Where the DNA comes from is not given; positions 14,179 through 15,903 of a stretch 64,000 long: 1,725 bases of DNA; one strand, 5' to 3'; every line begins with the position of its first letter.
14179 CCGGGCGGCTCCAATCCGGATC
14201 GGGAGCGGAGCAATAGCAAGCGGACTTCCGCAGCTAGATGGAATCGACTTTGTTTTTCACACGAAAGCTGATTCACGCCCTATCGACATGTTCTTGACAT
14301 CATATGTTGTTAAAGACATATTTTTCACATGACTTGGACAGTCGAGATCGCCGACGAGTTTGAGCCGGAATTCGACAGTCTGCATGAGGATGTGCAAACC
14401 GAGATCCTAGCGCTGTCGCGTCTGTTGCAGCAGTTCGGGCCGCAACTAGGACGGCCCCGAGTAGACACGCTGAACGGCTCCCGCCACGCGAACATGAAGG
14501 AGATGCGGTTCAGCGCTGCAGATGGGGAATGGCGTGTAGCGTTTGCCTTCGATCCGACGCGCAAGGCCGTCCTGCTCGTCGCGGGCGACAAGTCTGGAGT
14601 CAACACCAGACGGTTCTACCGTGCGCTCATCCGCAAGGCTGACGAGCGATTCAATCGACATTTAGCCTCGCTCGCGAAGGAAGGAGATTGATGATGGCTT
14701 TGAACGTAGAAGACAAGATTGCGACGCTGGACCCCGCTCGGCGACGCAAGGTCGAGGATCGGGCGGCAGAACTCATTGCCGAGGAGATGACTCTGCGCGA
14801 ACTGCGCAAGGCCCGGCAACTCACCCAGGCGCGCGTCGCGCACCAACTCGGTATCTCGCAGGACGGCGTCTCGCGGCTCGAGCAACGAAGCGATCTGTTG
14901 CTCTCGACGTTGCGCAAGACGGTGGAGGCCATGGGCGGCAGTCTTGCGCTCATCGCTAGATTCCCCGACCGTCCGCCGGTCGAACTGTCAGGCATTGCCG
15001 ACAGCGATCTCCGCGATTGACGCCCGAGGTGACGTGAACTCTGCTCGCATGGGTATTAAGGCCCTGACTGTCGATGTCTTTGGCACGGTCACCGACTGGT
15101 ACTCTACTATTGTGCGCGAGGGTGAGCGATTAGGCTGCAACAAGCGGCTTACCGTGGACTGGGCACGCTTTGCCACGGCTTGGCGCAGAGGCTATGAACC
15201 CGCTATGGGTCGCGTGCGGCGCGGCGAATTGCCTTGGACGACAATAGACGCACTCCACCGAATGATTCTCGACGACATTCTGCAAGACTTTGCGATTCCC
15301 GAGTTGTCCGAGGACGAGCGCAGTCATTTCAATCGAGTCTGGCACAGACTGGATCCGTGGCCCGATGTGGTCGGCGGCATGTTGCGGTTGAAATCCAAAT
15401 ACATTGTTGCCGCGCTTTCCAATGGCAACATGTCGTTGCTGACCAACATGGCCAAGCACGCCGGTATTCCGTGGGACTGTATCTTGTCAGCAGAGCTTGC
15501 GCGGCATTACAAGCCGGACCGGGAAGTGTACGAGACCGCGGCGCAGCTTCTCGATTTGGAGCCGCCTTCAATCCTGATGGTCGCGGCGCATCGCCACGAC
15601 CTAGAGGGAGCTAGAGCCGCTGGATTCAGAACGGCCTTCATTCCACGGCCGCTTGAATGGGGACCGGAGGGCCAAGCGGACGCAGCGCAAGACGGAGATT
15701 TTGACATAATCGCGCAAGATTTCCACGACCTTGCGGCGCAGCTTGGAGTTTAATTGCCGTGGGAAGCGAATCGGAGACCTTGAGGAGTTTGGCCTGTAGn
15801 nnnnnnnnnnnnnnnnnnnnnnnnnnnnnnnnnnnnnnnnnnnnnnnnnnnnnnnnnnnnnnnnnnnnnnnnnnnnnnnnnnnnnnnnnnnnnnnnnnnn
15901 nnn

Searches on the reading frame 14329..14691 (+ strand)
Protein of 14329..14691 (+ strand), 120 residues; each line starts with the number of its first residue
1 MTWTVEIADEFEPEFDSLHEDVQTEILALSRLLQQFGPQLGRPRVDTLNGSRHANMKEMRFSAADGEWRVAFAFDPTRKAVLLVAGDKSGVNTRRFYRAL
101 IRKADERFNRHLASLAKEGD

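Call 3: search_protein_families(library=pfam, proteins=[window:14329-14691:+], max_evalue=0.01)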
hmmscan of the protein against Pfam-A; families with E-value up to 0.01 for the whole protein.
window:14329-14691:+ (120 aa): 1 family
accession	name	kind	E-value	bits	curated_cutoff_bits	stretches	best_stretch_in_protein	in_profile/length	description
PF05973.20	Gp49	-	4.5e-21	75.1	23.9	1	14-108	2-89/90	Phage derived protein Gp49-like (DUF891)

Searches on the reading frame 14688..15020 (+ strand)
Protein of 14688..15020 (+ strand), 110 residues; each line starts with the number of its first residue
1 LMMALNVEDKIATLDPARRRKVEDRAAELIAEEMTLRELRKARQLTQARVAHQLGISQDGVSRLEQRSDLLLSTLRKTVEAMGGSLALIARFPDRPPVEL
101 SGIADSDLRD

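Call 3: search_protein_families(library=pfam, proteins=[window:14688-15020:+], max_evalue=0.01)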
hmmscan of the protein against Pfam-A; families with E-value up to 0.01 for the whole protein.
window:14688-15020:+ (110 aa): 7 families
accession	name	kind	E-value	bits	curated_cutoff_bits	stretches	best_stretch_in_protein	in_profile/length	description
PF13560.12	HTH_31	-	4.8e-08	33.6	27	1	35-89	5-61/64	Helix-turn-helix domain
PF01381.28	HTH_3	-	2.4e-07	31.1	23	1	36-87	1-53/55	Helix-turn-helix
PF13744.12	HTH_37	-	9.3e-06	25.8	27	1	35-87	22-76/80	Helix-turn-helix domain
PF04545.22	Sigma70_r4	-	0.00018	21.4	24.1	1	38-67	14-43/50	Sigma-70, region 4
PF13443.12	HTH_26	-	0.0019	18.8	22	1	36-76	2-44/63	Cro/C1-type HTH DNA-binding domain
PF13413.12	HTH_25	-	0.0026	18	24.6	1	35-66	1-32/62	Helix-turn-helix domain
PF12844.13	HTH_19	-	0.0059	16.9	30.2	1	36-58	4-26/64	Helix-turn-helix domain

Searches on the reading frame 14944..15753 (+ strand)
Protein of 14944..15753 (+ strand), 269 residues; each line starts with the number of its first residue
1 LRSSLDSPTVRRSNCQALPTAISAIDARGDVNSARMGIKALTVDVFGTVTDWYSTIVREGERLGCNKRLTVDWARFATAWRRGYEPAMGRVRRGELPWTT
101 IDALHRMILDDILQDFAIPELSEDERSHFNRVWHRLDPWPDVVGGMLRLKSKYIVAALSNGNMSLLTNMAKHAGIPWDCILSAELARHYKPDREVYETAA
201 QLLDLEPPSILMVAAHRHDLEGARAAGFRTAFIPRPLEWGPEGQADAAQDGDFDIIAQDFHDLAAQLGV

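Call 3: search_protein_families(library=pfam, proteins=[window:14944-15753:+], max_evalue=0.01)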
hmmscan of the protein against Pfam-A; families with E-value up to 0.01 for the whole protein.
window:14944-15753:+ (269 aa): 3 families
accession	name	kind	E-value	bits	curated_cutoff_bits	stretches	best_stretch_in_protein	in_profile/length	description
PF00702.32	Hydrolase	-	3.9e-12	47.4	26.4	1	38-227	1-191/191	haloacid dehalogenase-like hydrolase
PF13419.12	HAD_2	-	2.2e-08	34.9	23.8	1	115-232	59-177/178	Haloacid dehalogenase-like hydrolase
PF13242.12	Hydrolase_like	-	2.4e-05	24.6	22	1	190-233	4-48/75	HAD-hyrolase-like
